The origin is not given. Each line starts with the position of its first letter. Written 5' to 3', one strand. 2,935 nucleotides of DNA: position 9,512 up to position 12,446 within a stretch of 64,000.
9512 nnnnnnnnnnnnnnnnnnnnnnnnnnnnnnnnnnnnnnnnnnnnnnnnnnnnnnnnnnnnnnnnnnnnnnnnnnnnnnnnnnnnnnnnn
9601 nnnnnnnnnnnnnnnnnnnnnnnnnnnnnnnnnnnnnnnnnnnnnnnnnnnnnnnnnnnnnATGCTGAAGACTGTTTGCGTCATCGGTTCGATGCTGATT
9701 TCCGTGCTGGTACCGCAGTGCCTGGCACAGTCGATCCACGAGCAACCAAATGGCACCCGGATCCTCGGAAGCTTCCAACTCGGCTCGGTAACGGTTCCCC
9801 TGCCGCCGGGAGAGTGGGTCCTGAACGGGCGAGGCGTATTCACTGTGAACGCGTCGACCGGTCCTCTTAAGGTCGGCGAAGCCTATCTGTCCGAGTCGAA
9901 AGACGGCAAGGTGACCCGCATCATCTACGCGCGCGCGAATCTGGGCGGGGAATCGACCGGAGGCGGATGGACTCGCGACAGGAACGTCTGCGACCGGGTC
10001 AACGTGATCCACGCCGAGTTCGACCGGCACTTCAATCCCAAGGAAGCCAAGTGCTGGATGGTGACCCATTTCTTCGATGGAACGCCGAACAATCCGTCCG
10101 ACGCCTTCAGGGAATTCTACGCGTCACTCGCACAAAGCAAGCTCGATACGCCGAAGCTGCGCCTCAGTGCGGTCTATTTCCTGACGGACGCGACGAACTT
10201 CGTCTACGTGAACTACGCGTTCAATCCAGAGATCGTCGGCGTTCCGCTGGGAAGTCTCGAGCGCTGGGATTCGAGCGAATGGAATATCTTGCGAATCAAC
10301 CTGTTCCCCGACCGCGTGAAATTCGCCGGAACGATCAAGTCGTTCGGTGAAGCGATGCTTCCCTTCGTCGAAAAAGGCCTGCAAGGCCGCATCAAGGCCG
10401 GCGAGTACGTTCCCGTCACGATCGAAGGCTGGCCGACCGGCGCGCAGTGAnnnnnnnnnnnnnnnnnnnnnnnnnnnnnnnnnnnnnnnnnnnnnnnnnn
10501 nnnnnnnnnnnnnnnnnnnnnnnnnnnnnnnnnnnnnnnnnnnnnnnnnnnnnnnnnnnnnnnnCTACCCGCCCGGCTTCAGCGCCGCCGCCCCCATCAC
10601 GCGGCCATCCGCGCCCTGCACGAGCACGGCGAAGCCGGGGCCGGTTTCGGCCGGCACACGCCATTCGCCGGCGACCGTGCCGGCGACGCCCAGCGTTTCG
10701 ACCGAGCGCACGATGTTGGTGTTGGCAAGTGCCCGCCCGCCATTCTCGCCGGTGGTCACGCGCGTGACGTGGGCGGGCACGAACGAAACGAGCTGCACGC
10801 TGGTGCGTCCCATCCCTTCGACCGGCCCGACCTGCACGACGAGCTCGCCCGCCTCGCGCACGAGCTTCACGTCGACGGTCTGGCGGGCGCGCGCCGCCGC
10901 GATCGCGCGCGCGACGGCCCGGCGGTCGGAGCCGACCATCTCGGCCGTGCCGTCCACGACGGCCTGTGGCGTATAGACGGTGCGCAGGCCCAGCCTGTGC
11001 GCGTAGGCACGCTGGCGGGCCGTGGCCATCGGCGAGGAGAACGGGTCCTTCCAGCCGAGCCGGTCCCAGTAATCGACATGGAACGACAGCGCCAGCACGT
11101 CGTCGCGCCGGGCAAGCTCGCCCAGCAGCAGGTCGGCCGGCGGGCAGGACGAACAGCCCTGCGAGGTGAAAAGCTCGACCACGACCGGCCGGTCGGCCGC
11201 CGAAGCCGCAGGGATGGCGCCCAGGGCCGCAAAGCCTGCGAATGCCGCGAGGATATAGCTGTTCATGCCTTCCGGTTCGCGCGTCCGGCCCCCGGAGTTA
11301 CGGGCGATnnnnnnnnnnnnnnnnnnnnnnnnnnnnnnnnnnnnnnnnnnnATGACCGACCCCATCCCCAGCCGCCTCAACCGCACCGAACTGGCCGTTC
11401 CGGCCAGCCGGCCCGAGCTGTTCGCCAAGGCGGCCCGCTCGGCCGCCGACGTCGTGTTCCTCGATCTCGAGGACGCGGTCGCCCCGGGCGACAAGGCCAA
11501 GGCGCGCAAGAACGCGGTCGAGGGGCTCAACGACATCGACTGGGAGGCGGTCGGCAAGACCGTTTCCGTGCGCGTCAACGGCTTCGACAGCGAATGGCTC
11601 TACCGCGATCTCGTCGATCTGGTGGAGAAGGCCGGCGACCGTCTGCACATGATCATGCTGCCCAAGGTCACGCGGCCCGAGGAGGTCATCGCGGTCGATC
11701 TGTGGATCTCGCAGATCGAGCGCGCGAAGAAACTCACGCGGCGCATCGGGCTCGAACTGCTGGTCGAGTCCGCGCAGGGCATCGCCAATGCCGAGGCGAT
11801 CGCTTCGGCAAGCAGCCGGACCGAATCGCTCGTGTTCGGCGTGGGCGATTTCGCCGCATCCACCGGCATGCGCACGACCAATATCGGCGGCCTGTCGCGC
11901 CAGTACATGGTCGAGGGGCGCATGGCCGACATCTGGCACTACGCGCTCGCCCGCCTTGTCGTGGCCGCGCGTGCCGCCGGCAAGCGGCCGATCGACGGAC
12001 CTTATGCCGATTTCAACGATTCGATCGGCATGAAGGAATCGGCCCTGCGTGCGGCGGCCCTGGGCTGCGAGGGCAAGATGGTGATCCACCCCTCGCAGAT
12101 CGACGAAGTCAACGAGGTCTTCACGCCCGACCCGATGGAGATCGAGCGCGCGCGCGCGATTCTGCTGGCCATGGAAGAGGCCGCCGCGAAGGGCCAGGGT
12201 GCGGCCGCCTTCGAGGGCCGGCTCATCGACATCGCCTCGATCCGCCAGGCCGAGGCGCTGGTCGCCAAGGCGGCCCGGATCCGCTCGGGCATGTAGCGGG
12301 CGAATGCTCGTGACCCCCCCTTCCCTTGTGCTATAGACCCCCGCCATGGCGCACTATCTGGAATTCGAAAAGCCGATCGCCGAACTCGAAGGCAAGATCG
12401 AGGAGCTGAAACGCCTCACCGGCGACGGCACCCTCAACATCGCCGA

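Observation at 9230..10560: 1.3-kb low-GC islet with one secreted orphan protein, bracketed by a repeated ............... hairpin and carrying strong palindromes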

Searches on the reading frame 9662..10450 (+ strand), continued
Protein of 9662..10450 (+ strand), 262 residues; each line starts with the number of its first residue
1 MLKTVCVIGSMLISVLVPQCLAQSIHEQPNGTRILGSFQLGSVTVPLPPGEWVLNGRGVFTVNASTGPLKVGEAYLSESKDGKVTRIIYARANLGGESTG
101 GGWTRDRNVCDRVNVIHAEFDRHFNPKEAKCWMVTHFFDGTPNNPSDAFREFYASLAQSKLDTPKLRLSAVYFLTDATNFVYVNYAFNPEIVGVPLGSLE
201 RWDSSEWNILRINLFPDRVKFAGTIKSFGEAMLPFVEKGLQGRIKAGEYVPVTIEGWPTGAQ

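Call 55: find_encoding_contigs(protein=P0005, flank=6000, max_places=3)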
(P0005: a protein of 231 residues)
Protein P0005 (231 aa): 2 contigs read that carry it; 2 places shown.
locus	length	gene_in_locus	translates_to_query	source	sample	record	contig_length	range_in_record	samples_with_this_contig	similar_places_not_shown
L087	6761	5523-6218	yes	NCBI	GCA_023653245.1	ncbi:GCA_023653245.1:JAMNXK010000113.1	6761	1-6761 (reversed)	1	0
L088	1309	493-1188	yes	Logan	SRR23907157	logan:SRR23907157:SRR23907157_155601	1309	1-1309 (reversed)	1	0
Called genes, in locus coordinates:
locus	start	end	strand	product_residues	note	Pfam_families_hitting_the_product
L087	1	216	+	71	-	PF13193:AMP-binding_C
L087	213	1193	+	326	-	PF02558:ApbA, PF08546:ApbA_C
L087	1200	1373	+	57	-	PF06945:DUF1289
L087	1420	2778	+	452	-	PF13449:Phytase-like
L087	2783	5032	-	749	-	PF01494:FAD_binding_3, PF00724:Oxidored_FMN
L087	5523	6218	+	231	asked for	-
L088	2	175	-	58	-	?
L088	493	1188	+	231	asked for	-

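Call 56: find_homologous_proteins(query=A3, max_evalue=0.00001)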
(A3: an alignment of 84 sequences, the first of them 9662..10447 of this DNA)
Query A3 (84 sequences) (262 aa, profile of the alignment): 5 proteins with E <= 0.00001 among 6007 candidates.
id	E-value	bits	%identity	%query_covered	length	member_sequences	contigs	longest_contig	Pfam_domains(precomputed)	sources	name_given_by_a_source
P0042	2.5e-88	314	23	93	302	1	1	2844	PF09851.15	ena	-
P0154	3.8e-82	294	31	96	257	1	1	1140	-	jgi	jgi:hypothetical protein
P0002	1.7e-78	282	68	98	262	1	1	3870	-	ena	-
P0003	6.9e-78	280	69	100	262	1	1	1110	-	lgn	-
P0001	1.0e-74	270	100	100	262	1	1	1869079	-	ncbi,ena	-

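Call 77: search_dna_similar(query=window:9662-10447:+, collection=plasmids, mode=protein, max_evalue=0.001, max_rows=15)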
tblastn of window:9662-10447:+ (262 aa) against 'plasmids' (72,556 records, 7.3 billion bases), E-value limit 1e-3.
No match.

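Call 78: search_dna_similar(query=window:9662-10447:+, collection=phages, mode=protein, max_evalue=0.001, max_rows=10)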
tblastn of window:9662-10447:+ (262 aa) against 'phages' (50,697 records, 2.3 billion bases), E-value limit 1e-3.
No match.
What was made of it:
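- On Mobile gene cassette or genomic islet: tblastn found no match at E<=1e-3 in 72,556 plasmids or in 50,697 phages (calls 77, 78).
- O has no relatives on plasmids or phages (calls 77, 78).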

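Call 82: find_encoding_contigs(protein=P0010, flank=5000, max_places=3)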
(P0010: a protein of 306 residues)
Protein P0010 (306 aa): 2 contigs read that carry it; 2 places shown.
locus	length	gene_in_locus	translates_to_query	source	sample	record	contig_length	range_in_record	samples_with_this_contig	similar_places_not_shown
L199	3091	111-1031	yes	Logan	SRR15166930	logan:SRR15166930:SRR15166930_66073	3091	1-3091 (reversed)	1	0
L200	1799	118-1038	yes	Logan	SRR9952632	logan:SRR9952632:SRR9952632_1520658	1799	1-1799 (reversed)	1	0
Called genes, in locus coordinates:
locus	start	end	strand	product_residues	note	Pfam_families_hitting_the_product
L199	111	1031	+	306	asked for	-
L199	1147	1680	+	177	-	PF09851:SHOCT (weak)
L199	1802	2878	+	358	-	PF01547:SBP_bac_1, PF13416:SBP_bac_8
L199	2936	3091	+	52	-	?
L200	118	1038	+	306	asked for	-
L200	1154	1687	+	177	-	PF09851:SHOCT (weak)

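Call 83: find_encoding_contigs(protein=P0013, flank=5000, max_places=3)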
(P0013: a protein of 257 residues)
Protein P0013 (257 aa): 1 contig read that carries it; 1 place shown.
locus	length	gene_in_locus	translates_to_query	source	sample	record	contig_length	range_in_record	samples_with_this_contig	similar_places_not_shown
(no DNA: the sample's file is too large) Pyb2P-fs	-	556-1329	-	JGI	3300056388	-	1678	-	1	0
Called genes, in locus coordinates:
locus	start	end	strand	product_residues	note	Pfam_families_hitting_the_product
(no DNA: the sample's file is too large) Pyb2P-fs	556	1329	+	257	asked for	-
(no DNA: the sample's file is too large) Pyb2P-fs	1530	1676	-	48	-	?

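Call 84: find_encoding_contigs(protein=P0018, flank=5000, max_places=3)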
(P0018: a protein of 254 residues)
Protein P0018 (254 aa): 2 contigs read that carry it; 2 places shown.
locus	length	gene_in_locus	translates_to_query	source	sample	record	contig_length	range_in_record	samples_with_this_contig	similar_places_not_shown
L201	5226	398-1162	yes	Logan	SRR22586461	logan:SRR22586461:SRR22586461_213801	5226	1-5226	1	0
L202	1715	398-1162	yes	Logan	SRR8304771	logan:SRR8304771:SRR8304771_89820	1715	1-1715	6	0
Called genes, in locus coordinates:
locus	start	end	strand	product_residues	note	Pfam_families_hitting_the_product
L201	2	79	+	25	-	?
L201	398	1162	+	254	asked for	-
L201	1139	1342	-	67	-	-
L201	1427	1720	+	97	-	-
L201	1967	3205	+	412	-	PF07690:MFS_1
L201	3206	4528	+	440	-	PF07690:MFS_1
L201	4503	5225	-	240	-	?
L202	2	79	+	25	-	?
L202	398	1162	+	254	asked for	-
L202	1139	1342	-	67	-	-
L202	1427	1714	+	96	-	?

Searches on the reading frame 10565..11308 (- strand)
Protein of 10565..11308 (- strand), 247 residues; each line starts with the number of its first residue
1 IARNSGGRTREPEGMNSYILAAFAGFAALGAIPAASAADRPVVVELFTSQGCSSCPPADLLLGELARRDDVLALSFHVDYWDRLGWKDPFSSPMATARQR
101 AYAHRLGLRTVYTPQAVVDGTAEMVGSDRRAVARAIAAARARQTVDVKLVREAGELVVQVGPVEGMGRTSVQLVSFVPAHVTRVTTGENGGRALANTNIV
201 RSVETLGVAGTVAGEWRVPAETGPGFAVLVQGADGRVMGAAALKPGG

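Call 6: search_protein_families(library=pfam, proteins=[window:10565-11308:-], max_evalue=0.1)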
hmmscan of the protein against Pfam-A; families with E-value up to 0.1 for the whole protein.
window:10565-11308:- (247 aa): 1 family
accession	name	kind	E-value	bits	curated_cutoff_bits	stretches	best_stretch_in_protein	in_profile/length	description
PF06764.17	DUF1223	-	2.2e-61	207.9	30.7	1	43-230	1-201/202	Protein of unknown function (DUF1223)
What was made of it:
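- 10565..11266 (-): DUF1223 gene, the right core flank, convergent with gene O. Pfam DUF1223 (call 6).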

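Call 20: find_related_loci(query=window:10565-11308:-, collection=genome_contigs, flank=10000)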
Query window:10565-11308:- (247 aa) in genome_contigs; peptide patterns used: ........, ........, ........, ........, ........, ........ (x = any residue, [..] = any of these).
599 stretches matched a pattern (row limit reached: there are more); 515 encode a relative of the query (tblastn E <= 1e-3); the best 80 are kept; 80 distinct loci.
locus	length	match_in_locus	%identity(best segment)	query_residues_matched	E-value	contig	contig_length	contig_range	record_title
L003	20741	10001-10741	74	1-247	2e-107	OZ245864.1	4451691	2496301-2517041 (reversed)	MAG: Tagaea sp. isolate b89f3a61-f39d-4744-9122-d78dad599a90 genome assembly, chromosome: 1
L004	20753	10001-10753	71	1-247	9e-99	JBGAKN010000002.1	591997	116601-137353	MAG: Tagaea sp. isolate MAG_MBR_H10.16 MBRH10-16_opera_contig_48, whole genome shotgun sequence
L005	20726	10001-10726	66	3-246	3e-89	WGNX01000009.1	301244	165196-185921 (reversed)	MAG: Alphaproteobacteria bacterium isolate RI_332 c_000000066578, whole genome shotgun sequence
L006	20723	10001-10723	63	3-245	2e-84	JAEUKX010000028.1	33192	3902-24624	MAG: Rhodospirillales bacterium isolate new MAG-106 k141_932905, whole genome shotgun sequence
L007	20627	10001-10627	57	35-241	1e-63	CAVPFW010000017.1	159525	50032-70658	MAG: uncultured Alphaproteobacteria bacterium isolate MFD10064.bin.1.22 genome assembly, contig: contig_49690, whole gen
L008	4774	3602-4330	50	8-241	7e-63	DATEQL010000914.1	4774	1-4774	MAG TPA_asm: Stellaceae bacterium isolate SMAG_U9046 k141_1128292, whole genome shotgun sequence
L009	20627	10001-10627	56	40-246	7e-63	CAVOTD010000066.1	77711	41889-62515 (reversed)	MAG: uncultured Alphaproteobacteria bacterium isolate MFD00125.bin.2.43 genome assembly, contig: contig_46103, whole gen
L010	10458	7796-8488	52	12-241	1e-62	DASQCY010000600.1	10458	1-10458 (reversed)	MAG TPA_asm: Stellaceae bacterium isolate SMAG_U11711 k141_741658, whole genome shotgun sequence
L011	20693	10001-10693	50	14-247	4e-62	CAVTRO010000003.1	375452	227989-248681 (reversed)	MAG: uncultured Alphaproteobacteria bacterium isolate MFD09603.bin.1.115 genome assembly, contig: contig_12957, whole ge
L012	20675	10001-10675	50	19-241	2e-61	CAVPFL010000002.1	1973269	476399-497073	MAG: uncultured Alphaproteobacteria bacterium isolate MFD10071.bin.1.145 genome assembly, contig: contig_26096, whole ge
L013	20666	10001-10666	53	22-241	3e-60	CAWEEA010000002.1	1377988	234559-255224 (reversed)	MAG: uncultured Alphaproteobacteria bacterium isolate MFD03399.bin.2.97 genome assembly, contig: contig_11193, whole gen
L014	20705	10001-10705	52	8-241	2e-60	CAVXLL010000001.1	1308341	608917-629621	MAG: uncultured Alphaproteobacteria bacterium isolate MFD00731.bin.1.214 genome assembly, contig: contig_13727, whole ge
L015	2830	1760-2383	56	36-241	1e-60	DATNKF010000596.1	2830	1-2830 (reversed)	MAG TPA_asm: Stellaceae bacterium isolate SMAG_U11418 k141_401997, whole genome shotgun sequence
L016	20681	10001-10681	52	15-241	1e-59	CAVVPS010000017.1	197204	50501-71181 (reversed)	MAG: uncultured Alphaproteobacteria bacterium isolate MFD02579.bin.1.15 genome assembly, contig: contig_700, whole genom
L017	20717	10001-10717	51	11-241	1e-59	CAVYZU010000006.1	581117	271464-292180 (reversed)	MAG: uncultured Alphaproteobacteria bacterium isolate MFD02248.bin.1.58 genome assembly, contig: contig_30512, whole gen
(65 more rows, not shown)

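Call 42: search_protein_families(library=pfam, proteins=[L003:11078-11440:-, L003:10779-11099:-, L005:10850-11773:+], max_evalue=0.001)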
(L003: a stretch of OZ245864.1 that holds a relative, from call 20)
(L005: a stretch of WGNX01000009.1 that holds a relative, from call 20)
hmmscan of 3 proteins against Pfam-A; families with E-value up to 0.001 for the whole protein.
L003:11078-11440:- (120 aa): 1 family
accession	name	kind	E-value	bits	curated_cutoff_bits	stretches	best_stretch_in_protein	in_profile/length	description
PF05973.20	Gp49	-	2.9e-23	82.2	23.9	1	14-106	2-90/90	Phage derived protein Gp49-like (DUF891)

L003:10779-11099:- (106 aa): 3 families
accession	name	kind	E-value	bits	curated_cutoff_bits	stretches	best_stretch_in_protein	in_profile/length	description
PF13744.12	HTH_37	-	2.5e-22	78.9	27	1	14-93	1-80/80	Helix-turn-helix domain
PF13560.12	HTH_31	-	1.3e-06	29.1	27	1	44-91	14-61/64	Helix-turn-helix domain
PF01381.28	HTH_3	-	2.2e-05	24.9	23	1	42-87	7-51/55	Helix-turn-helix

L005:10850-11773:+ (307 aa): 2 families
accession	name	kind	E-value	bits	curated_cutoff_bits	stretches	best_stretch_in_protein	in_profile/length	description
PF13407.12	Peripla_BP_4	-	1e-45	156.7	35.1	1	25-272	1-253/258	Periplasmic binding protein domain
PF00532.27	Peripla_BP_1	-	3.4e-09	37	22.2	1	31-226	10-206/281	Periplasmic binding proteins and sugar binding domain of LacI family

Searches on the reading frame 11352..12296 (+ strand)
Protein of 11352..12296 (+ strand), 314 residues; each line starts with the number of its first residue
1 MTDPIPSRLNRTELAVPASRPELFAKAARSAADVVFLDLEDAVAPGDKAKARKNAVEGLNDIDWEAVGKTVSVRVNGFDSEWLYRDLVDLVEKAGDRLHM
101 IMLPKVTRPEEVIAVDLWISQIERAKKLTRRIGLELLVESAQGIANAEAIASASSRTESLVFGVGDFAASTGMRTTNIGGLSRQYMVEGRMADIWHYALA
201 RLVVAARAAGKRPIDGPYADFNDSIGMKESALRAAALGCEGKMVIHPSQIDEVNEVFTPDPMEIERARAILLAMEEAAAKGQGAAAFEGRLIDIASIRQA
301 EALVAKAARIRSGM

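Call 6: search_protein_families(library=pfam, proteins=[window:11352-12296:+], max_evalue=0.1)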
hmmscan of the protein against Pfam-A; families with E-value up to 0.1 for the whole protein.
window:11352-12296:+ (314 aa): 3 families
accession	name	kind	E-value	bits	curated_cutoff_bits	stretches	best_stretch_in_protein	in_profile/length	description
PF03328.21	HpcH_HpaI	-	1.4e-38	132.9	25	1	14-247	4-221/221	HpcH/HpaI aldolase/citrate lyase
PF15617.12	C-C_Bond_Lyase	-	3.4e-11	43.3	28.4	1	14-282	11-293/320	C-C_Bond_Lyase of the TIM-Barrel fold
PF22484.2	DUF6986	-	1.5e-08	34.3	27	1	89-174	153-248/408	Domain of unknown function (DUF6986)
